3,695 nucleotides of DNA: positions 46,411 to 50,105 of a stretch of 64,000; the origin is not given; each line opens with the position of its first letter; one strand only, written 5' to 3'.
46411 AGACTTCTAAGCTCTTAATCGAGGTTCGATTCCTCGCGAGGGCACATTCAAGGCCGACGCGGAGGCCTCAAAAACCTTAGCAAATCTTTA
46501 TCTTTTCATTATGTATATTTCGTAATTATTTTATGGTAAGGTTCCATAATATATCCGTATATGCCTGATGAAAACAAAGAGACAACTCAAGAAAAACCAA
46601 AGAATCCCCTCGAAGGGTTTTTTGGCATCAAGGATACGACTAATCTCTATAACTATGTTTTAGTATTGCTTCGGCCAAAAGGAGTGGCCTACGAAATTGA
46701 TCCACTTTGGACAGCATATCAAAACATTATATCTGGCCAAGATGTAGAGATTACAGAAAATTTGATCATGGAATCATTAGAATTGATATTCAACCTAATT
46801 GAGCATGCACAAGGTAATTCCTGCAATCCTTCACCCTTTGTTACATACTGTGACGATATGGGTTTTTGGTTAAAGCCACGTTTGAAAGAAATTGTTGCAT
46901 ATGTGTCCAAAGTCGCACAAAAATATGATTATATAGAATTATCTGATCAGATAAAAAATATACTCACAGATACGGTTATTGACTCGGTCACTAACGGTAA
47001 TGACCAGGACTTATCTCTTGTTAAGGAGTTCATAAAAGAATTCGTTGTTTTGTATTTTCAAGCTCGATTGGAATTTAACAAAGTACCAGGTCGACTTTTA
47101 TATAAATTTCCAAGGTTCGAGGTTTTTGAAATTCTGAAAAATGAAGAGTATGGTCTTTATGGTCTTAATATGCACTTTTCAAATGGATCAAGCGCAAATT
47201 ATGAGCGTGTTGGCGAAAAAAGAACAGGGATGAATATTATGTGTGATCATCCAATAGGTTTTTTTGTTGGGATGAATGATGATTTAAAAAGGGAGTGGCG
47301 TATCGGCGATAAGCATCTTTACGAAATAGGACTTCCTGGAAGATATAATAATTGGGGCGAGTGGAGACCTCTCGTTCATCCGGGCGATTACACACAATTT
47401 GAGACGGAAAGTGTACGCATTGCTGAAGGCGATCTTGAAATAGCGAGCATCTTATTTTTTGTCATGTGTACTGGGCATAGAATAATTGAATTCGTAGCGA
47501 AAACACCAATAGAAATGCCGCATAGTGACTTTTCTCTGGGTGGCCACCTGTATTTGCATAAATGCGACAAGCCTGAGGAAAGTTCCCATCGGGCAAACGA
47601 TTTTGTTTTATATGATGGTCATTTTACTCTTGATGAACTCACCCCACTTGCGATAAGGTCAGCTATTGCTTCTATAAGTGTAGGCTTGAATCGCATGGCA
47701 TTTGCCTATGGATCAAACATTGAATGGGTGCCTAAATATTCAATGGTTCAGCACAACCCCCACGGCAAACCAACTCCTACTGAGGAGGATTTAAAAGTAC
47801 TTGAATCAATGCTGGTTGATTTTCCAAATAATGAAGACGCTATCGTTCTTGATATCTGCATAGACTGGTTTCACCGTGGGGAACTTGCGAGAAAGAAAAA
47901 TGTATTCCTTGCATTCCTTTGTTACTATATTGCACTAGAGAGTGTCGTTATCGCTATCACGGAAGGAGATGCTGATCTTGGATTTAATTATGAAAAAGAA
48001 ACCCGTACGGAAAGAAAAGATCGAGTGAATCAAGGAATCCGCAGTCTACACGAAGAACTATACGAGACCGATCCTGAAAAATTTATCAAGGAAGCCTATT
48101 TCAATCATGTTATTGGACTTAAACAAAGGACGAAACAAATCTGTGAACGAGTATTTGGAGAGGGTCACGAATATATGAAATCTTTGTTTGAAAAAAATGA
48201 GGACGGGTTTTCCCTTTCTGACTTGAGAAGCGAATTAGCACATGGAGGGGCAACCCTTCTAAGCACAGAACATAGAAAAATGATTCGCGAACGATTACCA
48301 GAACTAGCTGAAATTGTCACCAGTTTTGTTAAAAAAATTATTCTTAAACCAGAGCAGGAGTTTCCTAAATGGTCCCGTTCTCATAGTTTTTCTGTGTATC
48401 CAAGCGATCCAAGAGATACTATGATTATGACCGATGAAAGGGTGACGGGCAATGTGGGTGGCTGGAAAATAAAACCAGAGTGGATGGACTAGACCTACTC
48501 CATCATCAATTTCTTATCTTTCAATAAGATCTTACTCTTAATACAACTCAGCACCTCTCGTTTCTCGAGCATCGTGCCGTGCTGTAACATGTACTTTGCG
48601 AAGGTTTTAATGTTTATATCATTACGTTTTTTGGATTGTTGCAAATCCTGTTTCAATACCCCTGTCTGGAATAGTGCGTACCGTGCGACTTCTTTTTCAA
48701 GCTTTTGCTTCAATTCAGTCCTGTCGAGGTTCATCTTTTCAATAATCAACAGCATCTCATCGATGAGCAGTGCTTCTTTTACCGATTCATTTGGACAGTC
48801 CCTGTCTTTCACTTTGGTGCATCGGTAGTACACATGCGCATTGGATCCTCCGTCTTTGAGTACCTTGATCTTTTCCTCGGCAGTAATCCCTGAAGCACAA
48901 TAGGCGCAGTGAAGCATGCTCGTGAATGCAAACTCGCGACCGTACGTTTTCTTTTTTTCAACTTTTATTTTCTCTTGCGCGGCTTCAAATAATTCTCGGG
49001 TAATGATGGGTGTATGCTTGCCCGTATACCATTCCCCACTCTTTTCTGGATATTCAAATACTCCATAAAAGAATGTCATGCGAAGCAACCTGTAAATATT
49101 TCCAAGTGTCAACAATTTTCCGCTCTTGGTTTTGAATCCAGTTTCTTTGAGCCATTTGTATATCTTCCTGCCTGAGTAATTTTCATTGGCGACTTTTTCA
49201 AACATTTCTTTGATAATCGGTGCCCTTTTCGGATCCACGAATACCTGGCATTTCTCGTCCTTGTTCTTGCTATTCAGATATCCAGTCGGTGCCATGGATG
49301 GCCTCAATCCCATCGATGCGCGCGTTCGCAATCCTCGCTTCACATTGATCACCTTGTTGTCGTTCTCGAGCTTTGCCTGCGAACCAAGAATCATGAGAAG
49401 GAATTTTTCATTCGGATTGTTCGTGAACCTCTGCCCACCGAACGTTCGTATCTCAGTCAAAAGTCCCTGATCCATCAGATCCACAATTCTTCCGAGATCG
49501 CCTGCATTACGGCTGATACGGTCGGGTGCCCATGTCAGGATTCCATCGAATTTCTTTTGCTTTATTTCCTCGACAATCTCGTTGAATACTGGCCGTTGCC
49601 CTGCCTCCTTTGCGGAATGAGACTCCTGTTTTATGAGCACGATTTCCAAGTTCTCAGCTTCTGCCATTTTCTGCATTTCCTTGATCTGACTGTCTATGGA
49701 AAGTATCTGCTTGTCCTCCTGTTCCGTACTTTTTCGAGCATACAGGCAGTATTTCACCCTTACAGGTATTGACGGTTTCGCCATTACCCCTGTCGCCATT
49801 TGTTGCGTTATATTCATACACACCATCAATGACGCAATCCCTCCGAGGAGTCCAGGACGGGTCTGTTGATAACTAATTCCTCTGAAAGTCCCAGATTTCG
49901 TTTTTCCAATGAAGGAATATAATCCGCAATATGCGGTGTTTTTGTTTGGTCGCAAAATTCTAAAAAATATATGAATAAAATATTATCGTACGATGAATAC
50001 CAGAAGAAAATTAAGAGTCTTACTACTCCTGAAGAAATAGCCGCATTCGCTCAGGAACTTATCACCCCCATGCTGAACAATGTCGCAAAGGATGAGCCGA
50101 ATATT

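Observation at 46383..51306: Two divergent tRNA-Arg(TCT) genes in inverted orientation bracketing a HEPN-motif protein, a serine recombinase and an IS256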

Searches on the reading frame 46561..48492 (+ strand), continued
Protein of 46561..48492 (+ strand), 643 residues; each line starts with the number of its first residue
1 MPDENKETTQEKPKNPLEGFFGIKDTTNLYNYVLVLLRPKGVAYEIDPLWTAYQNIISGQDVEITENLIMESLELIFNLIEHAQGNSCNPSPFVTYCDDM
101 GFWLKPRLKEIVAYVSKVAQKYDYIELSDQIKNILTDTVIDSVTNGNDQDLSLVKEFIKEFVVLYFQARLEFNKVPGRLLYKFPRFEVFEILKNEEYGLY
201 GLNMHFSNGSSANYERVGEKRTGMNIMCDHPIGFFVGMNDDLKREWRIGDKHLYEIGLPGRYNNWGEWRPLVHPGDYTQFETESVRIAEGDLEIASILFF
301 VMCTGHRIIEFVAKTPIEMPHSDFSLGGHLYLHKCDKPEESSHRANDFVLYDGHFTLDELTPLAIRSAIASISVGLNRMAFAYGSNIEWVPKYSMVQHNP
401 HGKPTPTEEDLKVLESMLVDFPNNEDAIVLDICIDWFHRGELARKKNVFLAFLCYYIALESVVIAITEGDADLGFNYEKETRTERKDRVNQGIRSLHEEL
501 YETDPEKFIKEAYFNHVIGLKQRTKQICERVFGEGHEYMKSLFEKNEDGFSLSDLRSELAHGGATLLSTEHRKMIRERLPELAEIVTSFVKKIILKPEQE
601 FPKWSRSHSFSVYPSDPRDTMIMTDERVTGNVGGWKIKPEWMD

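Call 95: search_protein_families(library=ncbifam, alignment_id=A2, max_evalue=10)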
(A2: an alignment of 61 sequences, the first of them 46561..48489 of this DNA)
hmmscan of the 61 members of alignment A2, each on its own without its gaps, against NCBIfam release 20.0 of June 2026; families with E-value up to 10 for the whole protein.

A. member 1, window:46561-48489:+ (643 aa): 0 families

B. families by the number of members that match (of 61 scanned): 13 families
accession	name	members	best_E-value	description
TIGR02672.2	cas_csm6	2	0.064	type III-A CRISPR-associated CARF protein Csm6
NF041849.1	trans_regNmlR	1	0.023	stress response transcriptional regulator NmlR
NF003341.0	PRK04358.1-2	1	0.049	hypothetical protein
NF053813.1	MFS_TcaB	1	0.057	putative multidrug effflux MFS transporter TcaB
NF006871.0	PRK09367.1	1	0.061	histidine ammonia-lyase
NF052681.1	EndoxylXynCBac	1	0.069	glucuronoarabinoxylan endo-1,4-beta-xylanase XynC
NF003379.0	PRK04456.1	1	0.071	acetyl-CoA decarbonylase/synthase complex subunit beta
TIGR02044.1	CueR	1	0.079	Cu(I)-responsive transcriptional regulator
NF000784.0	PRK00052.4-5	1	0.09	prolipoprotein diacylglyceryl transferase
NF008893.0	PRK11924.2-3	1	0.15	RNA polymerase sigma factor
NF003404.0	PRK04750.1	1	0.18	ubiquinone biosynthesis regulatory protein kinase UbiB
NF033172.0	N_to_GlyXaaXaa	1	0.19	collagen-like repeat preface domain-containing protein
NF011068.0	PRK14498.1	1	0.31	molybdopterin biosynthesis protein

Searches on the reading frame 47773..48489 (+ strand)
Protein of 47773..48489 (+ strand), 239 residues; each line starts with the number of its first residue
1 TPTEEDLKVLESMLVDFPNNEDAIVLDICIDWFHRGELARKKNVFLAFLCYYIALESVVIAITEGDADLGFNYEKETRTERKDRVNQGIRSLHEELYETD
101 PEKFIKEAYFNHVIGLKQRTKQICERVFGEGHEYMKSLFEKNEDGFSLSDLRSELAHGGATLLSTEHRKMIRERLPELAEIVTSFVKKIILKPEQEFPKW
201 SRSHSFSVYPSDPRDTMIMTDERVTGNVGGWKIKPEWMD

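Call 42: predict_structure(alignment_id=A4)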
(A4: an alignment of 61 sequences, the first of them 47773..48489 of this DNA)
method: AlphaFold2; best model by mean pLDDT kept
length: 239 residues; sequences in the alignment: 61
mean_pLDDT: 86.1   pTM: 0.73
mean pLDDT of the five models: 86.1, 85.6, 85.2, 84.2, 83.3
residues with pLDDT >= 90: 146; 70-90: 54; 50-70: 35; < 50: 4
segments of 3 or more residues with pLDDT < 50: none
pLDDT, mean of each block of 10 residues (from residue 1): 81 78 94 97 97 97 92 88 92 95 88 85 95 97 96 93 94 98 94 77 63 58 53 62
secondary structure, 60 per line:
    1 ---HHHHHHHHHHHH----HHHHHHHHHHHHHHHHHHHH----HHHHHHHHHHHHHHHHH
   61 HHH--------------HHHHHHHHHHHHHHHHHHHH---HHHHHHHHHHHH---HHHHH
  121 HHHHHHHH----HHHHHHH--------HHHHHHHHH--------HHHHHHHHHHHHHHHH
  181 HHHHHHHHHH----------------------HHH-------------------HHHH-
elements in order: H4-15 H20-39 H44-63 H78-97 H101-112 H116-128 H133-139 H148-156 H165-190 H235-238

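Call 46: fold_search(model_id=the predicted structure, library=pdb)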
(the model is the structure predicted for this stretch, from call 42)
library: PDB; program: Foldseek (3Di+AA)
matches with E <= 10: 279; with E <= 0.001: 0
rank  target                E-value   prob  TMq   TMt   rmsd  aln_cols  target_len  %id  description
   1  8uao_A                3.2e-01  0.16  0.16  0.17  17.6       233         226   16  DpHF18 filament (released 2024-04-10)
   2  7unh_A                4.7e-01  0.23  0.18  0.18  16.1       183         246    9  De novo designed chlorophyll dimer protein in apo state, SP2 (released 2023-04-19)
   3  7uni_B                5.7e-01  0.21  0.18  0.17  18.0       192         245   13  De novo designed chlorophyll dimer protein with Zn pheophorbide a methyl ester, SP2-ZnPPaM (released 2023-04-19)
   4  2l7n_MODEL_1_A        5.7e-01  0.20  0.19  0.24  16.9       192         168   16  Solution Structure of the R5 Domain of Talin (released 2011-12-14)
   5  5fsh_A                6.6e-01  0.69  0.31  0.19   7.9       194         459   14  Crystal structure of Thermus thermophilus Csm6 (released 2016-01-27)
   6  8ubg_A                6.6e-01  0.23  0.23  0.24  14.8       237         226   14  DpHF19 filament (released 2024-04-10)
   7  8jh1_A                8.3e-01  0.66  0.34  0.20   8.1       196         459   16  Crystal Structure of the Csm6 Y161A mutant from Thermus thermophilus HB8 in complex with cyclic-tetraadenylate (cA4) (released 2023-12-13)
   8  7unh_B                9.2e-01  0.16  0.20  0.20  16.7       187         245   13  De novo designed chlorophyll dimer protein in apo state, SP2 (released 2023-04-19)
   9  7uni_A                9.6e-01  0.14  0.16  0.16  18.2       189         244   13  De novo designed chlorophyll dimer protein with Zn pheophorbide a methyl ester, SP2-ZnPPaM (released 2023-04-19)
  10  5woy_MODEL_1_A        1.0e+00  0.10  0.13  0.12  17.2       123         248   11  NMR solution structure of Enzyme I (nEIt) protein using two 4D-spectra (released 2018-02-07)
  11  8ji3_B                1.1e+00  0.08  0.14  0.15  18.7       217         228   13  Crystal structure of AetD in complex with 5,7-dibromo-L-tryptophan and two Fe2+ (released 2023-11-15)
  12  4xaj_C                1.1e+00  0.11  0.19  0.11  12.9       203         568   12  Crystal structure of human NR2E1/TLX (released 2015-03-04)
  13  7eqh_A                1.2e+00  0.11  0.18  0.19  15.6       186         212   18  Crystal structure of Arabidopsis GUN2/HO1 in complex with heme (released 2022-05-11)
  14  6m31_A                1.3e+00  0.11  0.17  0.15  15.4       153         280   15  Structural and Functional Insights into an Archaeal Lipid Synthase (released 2021-02-03)
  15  8jbb_A                1.4e+00  0.51  0.31  0.18   7.6       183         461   16  Crystal Structure of the Csm6 from Thermus thermophilus HB8 in complex with A2>p (released 2023-12-13)
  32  7bxo_D                2.5e+00  0.44  0.35  0.57   6.6       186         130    8  Crystal structure of the toxin-antitoxin with AMP-PNP (released 2020-09-30)
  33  7bxo_H                2.5e+00  0.30  0.29  0.47   7.1       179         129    9  Crystal structure of the toxin-antitoxin with AMP-PNP (released 2020-09-30)
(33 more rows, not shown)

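Call 63: search_solved_structures(query=A6, max_evalue=10, show_alignments=3)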
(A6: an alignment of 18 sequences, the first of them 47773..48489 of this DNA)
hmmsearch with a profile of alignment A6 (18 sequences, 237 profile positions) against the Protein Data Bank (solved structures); distinct sequences matched with E-value up to 10: 4.
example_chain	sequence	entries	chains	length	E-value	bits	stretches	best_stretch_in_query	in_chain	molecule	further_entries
4yk2_A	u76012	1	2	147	0.27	14.2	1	99-149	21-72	Bartonella effector protein (Bep) substrate of VirB T4SS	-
7bji_A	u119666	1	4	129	0.66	12.9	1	76-139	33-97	Centrosomal protein of 135 kDa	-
4dbg_B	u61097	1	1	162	1.9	11.4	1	105-148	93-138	RING finger protein 31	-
5x0w_A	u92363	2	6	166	2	11.4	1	105-148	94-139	E3 ubiquitin-protein ligase RNF31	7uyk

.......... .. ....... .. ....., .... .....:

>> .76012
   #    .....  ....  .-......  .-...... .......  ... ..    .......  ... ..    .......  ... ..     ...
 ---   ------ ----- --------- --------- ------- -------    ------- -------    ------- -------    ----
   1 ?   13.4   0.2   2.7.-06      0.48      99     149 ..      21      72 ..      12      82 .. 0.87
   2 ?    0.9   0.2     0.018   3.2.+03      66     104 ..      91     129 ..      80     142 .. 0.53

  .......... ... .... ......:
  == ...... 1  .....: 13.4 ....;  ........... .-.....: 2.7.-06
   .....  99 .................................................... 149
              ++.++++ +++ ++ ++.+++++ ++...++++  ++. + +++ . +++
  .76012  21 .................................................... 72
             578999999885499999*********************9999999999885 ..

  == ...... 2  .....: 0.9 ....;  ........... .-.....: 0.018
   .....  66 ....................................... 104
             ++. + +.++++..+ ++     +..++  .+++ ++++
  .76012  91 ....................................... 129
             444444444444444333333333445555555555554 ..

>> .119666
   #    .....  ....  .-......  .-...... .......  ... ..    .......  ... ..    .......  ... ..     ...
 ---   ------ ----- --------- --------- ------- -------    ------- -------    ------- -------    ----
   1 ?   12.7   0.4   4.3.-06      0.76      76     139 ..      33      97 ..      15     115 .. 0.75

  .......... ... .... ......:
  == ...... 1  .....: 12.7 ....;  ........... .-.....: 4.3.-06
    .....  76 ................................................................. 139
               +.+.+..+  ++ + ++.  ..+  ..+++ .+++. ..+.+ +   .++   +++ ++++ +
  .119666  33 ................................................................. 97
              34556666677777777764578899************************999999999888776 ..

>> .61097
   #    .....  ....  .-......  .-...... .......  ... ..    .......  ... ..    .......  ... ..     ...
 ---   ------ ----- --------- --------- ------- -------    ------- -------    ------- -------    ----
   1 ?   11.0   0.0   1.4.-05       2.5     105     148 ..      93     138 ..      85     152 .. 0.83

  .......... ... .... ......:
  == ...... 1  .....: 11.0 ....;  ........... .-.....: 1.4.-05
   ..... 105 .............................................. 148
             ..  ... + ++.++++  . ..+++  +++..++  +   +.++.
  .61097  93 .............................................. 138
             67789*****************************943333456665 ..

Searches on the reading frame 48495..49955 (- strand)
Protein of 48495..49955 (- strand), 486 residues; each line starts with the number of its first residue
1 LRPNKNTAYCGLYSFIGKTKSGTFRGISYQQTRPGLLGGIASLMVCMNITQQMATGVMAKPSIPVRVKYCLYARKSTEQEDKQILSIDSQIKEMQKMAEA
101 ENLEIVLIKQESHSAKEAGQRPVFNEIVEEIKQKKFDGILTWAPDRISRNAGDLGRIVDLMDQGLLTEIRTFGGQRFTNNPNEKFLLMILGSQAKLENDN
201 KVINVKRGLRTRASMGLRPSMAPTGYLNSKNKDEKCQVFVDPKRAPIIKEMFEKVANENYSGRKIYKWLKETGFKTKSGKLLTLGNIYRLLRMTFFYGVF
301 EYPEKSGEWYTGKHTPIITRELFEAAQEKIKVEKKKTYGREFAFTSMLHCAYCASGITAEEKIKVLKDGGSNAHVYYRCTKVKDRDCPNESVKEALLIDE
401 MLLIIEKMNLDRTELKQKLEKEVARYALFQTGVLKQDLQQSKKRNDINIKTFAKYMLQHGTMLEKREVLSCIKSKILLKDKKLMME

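Call 6: search_protein_families(library=pfam, proteins=[window:48495-49955:-], max_evalue=0.01)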
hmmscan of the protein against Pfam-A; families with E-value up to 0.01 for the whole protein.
window:48495-49955:- (486 aa): 3 families
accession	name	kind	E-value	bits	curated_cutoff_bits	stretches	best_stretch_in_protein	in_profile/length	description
PF00239.26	Resolvase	-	9.8e-21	74.8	23.3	1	71-216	3-143/145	Resolvase, N terminal domain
PF07508.19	Recombinase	-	3.8e-16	59.6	21.1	1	242-331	1-100/102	Recombinase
PF13408.12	Zn_ribbon_recom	-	0.00011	22.9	25.3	1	344-398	2-50/58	Recombinase zinc beta ribbon domain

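Call 13: search_protein_families(library=padloc, proteins=[window:48495-49955:-], max_evalue=1)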
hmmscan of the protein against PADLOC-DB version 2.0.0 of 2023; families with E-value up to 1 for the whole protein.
window:48495-49955:- (486 aa): 0 families

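Call 14: search_protein_families(library=ncbifam, proteins=[window:48495-49955:-], max_evalue=1)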
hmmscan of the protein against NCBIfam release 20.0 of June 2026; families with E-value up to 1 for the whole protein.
window:48495-49955:- (486 aa): 5 families
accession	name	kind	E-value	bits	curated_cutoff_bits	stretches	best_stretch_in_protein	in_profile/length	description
NF047343.1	SCCmet_CcrB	equivalog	6e-34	117.6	900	1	69-476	9-427/542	cassette chromosome recombinase CcrB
NF041201.1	recomb_XisF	equivalog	5.1e-16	58.7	375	1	72-418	4-363/465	fdxN element excision recombinase XisF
NF047347.1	SCCmet_CcrC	equivalog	9.2e-16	57.4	900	1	67-381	3-338/558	cassette chromosome recombinase CcrC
NF047344.1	SCCmet_CcrA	equivalog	5.1e-13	48.9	700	1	72-454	7-375/442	cassette chromosome recombinase CcrA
NF049883.1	resolv_YneB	equivalog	3.5e-09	36.4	175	1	70-222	3-152/211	YneB family resolvase-like protein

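Call 64: search_protein_families(library=phrogs, proteins=[window:48495-49955:-], max_evalue=0.01)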
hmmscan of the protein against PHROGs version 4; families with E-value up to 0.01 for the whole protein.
window:48495-49955:- (486 aa): 2 families
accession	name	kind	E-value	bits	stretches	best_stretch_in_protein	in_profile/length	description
phrog_95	-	integration and excision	3.4e-61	208.6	1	50-443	67-468/651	integrase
phrog_125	-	DNA, RNA and nucleotide metabolism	4.4e-20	73.3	1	61-333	14-251/254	DNA invertase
